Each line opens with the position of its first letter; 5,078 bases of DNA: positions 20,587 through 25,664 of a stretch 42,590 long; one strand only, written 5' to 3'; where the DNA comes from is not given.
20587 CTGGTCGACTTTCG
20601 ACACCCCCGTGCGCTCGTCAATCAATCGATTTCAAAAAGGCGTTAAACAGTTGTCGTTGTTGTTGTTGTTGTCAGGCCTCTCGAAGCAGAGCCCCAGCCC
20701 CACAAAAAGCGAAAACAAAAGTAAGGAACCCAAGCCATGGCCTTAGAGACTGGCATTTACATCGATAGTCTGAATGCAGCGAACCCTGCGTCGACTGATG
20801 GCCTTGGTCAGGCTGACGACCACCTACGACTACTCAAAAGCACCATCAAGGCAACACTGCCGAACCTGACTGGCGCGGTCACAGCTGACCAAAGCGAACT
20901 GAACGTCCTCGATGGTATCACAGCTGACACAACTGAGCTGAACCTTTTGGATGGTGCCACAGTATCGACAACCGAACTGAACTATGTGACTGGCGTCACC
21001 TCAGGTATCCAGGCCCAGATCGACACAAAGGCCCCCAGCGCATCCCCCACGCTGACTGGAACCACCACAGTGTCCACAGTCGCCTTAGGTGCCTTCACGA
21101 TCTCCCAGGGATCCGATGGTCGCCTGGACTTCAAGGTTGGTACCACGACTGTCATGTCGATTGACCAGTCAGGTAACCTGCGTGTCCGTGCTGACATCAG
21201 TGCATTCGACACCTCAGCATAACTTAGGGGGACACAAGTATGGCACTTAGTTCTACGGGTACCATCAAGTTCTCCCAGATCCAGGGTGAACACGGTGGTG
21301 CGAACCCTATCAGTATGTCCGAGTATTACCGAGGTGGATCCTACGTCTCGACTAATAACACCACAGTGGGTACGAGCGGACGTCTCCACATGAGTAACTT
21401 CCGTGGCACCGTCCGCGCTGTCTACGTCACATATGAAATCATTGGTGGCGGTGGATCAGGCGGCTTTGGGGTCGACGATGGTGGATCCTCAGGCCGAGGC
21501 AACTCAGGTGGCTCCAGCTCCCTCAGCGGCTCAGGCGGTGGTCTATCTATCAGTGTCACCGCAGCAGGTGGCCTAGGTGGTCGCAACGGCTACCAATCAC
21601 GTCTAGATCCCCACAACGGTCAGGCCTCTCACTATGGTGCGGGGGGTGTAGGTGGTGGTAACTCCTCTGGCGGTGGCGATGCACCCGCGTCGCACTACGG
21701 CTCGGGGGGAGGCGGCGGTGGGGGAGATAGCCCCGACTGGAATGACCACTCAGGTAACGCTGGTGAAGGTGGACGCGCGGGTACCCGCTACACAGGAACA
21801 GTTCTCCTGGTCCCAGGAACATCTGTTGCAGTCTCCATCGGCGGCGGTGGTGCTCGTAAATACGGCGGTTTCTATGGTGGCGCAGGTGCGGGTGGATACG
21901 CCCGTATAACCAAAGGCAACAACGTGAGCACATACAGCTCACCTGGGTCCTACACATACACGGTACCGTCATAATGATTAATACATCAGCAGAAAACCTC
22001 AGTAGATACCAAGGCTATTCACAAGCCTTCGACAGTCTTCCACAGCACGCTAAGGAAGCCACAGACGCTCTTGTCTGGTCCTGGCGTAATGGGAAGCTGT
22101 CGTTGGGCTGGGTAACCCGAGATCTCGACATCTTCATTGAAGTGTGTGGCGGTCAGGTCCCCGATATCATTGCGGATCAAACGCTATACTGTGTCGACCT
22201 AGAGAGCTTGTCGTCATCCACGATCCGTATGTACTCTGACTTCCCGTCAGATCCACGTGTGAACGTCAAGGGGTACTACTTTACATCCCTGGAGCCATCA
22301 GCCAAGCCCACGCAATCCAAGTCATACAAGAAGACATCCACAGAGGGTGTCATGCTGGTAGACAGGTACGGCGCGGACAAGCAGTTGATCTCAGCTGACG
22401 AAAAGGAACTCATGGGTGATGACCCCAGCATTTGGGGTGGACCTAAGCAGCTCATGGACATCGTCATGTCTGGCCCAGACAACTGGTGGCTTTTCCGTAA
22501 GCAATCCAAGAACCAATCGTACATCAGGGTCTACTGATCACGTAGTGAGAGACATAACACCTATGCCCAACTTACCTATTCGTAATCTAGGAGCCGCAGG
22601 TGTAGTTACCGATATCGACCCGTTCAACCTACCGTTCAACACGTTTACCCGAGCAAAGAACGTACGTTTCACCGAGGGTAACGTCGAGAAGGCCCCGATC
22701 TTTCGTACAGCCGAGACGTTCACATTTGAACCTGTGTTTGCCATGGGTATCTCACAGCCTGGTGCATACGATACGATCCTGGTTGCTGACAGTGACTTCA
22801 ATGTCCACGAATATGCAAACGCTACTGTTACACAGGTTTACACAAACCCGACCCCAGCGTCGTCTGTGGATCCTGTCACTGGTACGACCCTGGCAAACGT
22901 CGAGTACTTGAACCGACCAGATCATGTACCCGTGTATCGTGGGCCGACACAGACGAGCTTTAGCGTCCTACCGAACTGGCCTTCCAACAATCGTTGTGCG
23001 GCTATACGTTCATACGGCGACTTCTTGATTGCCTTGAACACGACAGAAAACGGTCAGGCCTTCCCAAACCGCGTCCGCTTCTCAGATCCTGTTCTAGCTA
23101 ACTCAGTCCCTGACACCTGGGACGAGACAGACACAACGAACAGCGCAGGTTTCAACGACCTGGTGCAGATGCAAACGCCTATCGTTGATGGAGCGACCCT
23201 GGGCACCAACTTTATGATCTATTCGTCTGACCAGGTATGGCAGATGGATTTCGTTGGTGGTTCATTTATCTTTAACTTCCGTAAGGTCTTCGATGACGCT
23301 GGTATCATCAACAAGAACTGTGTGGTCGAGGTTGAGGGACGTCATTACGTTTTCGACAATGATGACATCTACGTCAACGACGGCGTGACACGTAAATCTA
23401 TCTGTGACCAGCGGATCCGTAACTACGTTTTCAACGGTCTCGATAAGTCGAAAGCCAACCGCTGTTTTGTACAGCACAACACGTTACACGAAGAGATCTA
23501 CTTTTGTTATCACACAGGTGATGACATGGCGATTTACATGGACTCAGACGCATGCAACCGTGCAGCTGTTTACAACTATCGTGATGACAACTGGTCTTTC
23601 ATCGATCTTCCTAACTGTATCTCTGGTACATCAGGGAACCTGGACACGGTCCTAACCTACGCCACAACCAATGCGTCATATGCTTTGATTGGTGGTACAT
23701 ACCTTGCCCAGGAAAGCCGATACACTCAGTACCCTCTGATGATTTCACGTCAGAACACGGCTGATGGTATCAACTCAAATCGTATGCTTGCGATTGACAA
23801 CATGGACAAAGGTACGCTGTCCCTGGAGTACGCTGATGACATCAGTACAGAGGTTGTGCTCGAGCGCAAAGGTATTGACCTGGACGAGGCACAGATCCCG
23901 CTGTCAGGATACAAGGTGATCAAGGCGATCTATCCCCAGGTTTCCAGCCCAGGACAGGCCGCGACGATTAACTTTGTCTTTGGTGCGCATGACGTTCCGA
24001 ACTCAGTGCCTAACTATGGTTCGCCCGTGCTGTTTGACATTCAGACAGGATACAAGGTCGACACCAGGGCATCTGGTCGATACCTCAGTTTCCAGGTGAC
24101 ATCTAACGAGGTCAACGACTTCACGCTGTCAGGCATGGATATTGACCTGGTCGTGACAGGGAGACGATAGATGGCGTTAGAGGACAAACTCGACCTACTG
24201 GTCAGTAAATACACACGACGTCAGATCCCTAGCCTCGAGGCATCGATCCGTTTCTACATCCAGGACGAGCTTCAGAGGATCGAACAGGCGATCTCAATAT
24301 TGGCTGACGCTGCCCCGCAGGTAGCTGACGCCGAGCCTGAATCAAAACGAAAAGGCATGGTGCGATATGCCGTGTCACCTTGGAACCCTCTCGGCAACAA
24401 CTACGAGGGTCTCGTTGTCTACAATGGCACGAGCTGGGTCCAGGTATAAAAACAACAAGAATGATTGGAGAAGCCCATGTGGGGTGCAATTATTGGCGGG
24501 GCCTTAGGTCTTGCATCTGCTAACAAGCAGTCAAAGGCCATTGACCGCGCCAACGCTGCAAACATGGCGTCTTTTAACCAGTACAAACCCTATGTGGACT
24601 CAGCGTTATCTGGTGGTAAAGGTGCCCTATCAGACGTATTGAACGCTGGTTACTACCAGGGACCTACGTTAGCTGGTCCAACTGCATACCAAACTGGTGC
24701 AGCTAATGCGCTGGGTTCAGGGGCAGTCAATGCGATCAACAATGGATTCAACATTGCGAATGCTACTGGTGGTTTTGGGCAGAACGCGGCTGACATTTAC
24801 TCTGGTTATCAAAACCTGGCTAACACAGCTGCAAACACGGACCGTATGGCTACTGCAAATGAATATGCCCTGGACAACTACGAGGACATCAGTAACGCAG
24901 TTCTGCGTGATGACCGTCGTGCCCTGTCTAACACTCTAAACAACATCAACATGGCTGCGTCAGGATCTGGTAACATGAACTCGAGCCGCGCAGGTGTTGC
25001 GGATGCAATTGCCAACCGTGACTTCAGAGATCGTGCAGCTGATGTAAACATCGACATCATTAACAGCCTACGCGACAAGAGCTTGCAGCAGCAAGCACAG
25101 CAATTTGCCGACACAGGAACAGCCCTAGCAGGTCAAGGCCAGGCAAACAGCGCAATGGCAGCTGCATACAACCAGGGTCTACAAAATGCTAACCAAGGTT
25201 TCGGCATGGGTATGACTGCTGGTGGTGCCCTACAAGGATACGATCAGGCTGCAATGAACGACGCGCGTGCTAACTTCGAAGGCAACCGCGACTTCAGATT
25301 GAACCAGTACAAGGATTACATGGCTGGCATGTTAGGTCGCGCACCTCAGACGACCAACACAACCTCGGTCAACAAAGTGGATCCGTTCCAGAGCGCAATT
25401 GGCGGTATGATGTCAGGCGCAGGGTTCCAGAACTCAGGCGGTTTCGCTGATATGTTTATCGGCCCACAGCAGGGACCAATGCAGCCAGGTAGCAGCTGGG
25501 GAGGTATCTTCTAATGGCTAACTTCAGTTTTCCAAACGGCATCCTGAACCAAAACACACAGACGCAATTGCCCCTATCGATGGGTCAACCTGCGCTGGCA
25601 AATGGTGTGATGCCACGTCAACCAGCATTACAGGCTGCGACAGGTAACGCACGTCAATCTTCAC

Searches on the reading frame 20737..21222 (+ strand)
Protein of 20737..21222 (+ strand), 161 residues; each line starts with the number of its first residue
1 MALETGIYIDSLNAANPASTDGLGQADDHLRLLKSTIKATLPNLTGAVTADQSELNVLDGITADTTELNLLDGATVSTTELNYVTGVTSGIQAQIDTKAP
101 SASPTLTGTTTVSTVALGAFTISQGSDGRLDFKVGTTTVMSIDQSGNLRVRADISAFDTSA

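Call 10: search_protein_families(library=phrogs, max_evalue=0.001, proteins=[window:20737-21222:+])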
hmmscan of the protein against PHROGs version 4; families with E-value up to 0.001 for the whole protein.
window:20737-21222:+ (161 aa): 3 families
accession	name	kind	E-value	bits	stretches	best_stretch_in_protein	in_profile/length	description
phrog_29288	-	unknown function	1.5e-08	33.5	1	38-152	818-934/1558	-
phrog_6465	-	tail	3.4e-08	34.4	1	1-83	1-83/281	tail protein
phrog_5795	-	tail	2.2e-05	23.9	1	1-58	328-385/968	tail protein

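Call 33: search_protein_families(library=pfam, max_evalue=0.1, proteins=[window:20737-21222:+])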
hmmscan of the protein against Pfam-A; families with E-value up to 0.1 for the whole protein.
window:20737-21222:+ (161 aa): 0 families

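Call 94: search_solved_structures(query=window:20737-21222:+, max_evalue=1)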
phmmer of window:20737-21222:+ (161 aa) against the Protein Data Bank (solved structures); distinct sequences matched with E-value up to 1: 4.
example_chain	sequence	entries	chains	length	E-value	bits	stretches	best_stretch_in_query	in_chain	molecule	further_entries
9nxk_A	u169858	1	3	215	5.1e-09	39.6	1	1-66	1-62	Tail fibers protein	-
8zkk_p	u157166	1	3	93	0.016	18.6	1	11-37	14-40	gp13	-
7z47_I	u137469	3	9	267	0.024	18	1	1-59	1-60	Putative structural protein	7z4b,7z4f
9fae_A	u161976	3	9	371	0.63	13.4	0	83-148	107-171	Fiber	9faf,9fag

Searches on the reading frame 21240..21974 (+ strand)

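Call 12: search_protein_families(library=phrogs, max_evalue=0.001, proteins=[window:21240-21974:+])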
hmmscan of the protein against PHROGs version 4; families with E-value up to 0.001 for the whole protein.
window:21240-21974:+ (244 aa): 1 family
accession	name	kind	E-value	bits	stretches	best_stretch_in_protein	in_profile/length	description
phrog_30374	-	unknown function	0.00052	21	0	4-61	25-84/197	-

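Call 33: search_protein_families(library=pfam, max_evalue=0.1, proteins=[window:21240-21974:+])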
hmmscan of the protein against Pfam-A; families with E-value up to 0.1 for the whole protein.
window:21240-21974:+ (244 aa): 0 families

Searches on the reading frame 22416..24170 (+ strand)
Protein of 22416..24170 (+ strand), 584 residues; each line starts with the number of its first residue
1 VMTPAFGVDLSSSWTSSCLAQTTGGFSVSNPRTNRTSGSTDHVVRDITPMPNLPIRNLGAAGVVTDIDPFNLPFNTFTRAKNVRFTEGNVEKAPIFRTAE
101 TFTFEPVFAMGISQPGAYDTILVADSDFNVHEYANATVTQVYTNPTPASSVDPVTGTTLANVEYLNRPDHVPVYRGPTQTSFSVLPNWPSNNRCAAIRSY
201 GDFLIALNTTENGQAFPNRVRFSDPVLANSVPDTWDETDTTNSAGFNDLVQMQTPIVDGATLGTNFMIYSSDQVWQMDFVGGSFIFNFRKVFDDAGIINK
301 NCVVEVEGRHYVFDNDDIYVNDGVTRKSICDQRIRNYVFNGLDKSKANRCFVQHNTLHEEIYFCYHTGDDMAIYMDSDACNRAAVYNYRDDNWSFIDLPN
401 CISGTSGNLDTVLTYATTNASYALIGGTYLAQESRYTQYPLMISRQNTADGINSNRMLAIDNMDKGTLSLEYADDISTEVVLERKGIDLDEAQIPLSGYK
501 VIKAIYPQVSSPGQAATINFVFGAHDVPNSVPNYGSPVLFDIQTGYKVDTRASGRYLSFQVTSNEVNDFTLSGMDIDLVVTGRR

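Call 12: search_protein_families(library=phrogs, max_evalue=0.001, proteins=[window:22416-24170:+])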
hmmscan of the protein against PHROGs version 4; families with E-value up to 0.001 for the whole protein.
window:22416-24170:+ (584 aa): 2 families
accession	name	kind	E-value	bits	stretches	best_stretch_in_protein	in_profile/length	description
phrog_3287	-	head and packaging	4.1e-101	340.4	1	57-584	8-524/524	virion structural protein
phrog_14417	-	tail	4.8e-29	101.7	1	244-401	667-824/1005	tail fiber protein; host specificity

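Call 33: search_protein_families(library=pfam, max_evalue=0.1, proteins=[window:22416-24170:+])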
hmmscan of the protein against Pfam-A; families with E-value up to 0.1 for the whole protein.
window:22416-24170:+ (584 aa): 1 family
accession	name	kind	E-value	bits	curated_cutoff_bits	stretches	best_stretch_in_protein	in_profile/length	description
PF14481.13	Fimbrial_PilY2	-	0.096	12.8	25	0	526-549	29-52/75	Type 4 fimbrial biogenesis protein PilY2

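Call 93: search_solved_structures(query=window:22416-24170:+, max_evalue=1)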
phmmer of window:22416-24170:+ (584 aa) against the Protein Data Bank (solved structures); distinct sequences matched with E-value up to 1: 4.
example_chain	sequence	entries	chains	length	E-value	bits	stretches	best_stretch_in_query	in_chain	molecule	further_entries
9nwi_Y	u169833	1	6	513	2.4e-65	224.5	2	60-412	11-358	Capsid and scaffold protein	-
8zkm_E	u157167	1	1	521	1.4e-34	122.9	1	60-399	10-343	nozzle of release VP1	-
8zkk_O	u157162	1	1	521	2.1e-34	122.3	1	60-399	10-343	nozzle gp16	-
7z47_G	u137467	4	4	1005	3.9e-28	101.7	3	193-400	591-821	Surface protein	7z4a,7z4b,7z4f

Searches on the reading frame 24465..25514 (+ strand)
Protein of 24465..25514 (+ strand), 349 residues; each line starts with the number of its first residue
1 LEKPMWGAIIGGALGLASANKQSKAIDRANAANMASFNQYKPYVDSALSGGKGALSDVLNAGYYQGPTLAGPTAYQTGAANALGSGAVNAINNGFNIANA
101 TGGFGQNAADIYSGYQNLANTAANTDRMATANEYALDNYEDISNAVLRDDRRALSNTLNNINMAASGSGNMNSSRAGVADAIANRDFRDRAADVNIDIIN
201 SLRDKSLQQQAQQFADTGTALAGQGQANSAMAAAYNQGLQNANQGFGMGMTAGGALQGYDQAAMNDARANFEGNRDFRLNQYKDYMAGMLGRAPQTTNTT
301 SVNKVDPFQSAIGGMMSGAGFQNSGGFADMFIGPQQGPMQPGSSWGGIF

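Call 12: search_protein_families(library=phrogs, max_evalue=0.001, proteins=[window:24465-25514:+])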
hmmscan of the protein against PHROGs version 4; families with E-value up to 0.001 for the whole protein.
window:24465-25514:+ (349 aa): 1 family
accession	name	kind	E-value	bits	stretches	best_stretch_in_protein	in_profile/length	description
phrog_4287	-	DNA, RNA and nucleotide metabolism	7.4e-11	42.9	1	40-329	23-321/392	DNA ejection protein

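Call 33: search_protein_families(library=pfam, max_evalue=0.1, proteins=[window:24465-25514:+])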
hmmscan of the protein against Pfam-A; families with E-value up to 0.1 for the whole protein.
window:24465-25514:+ (349 aa): 0 families
